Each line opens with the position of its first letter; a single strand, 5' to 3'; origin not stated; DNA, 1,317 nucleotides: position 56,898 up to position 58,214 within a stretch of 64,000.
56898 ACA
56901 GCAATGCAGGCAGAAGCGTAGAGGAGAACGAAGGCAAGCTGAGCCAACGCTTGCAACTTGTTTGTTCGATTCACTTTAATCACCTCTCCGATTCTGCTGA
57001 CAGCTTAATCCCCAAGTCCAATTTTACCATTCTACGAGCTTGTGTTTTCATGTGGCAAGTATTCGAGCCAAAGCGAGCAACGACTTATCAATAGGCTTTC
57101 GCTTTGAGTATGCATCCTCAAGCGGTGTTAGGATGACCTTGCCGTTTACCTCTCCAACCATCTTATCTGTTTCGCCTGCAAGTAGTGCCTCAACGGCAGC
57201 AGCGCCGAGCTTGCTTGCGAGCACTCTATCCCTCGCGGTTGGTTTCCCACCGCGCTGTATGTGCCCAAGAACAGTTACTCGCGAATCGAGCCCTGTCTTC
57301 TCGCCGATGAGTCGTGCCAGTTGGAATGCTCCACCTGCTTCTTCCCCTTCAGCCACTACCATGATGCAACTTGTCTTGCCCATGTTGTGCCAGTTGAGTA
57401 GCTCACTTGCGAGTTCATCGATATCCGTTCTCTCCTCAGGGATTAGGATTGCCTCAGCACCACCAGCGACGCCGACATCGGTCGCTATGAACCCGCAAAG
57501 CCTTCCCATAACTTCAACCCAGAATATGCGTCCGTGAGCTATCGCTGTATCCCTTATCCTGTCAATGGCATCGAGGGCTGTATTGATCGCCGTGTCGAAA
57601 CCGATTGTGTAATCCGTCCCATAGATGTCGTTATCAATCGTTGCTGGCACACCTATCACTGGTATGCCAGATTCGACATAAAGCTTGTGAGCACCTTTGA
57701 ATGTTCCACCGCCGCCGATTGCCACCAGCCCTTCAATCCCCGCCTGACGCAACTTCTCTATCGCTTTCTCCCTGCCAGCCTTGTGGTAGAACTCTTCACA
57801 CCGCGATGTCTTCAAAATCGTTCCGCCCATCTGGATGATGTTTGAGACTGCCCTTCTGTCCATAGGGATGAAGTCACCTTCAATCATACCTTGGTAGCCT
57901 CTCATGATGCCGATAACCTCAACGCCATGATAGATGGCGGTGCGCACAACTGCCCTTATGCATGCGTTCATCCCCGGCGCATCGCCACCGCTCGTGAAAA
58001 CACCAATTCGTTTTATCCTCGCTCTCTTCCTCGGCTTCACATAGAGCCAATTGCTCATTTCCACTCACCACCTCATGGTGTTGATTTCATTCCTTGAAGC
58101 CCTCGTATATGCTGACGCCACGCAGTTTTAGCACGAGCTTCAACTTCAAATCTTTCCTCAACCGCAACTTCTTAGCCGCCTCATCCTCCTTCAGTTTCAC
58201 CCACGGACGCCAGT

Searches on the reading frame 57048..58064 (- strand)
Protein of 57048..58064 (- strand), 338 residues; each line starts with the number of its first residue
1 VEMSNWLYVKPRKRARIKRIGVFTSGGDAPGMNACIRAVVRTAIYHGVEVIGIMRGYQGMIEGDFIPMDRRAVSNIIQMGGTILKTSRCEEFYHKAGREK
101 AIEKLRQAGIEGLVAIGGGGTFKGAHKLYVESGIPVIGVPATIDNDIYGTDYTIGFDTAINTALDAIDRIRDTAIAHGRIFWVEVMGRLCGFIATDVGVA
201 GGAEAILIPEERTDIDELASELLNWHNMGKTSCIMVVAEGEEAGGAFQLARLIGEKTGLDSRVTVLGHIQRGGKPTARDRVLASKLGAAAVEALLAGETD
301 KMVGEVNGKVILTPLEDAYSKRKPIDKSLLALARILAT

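Call 27: search_protein_families(library=pfam, max_evalue=0.00001, proteins=[window:57048-58064:-])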
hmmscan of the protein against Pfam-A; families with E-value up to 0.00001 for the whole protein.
window:57048-58064:- (338 aa): 1 family
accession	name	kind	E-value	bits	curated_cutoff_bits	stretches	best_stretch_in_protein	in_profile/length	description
PF00365.25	PFK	-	3.1e-110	368.3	30.9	1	19-294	1-277/277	Phosphofructokinase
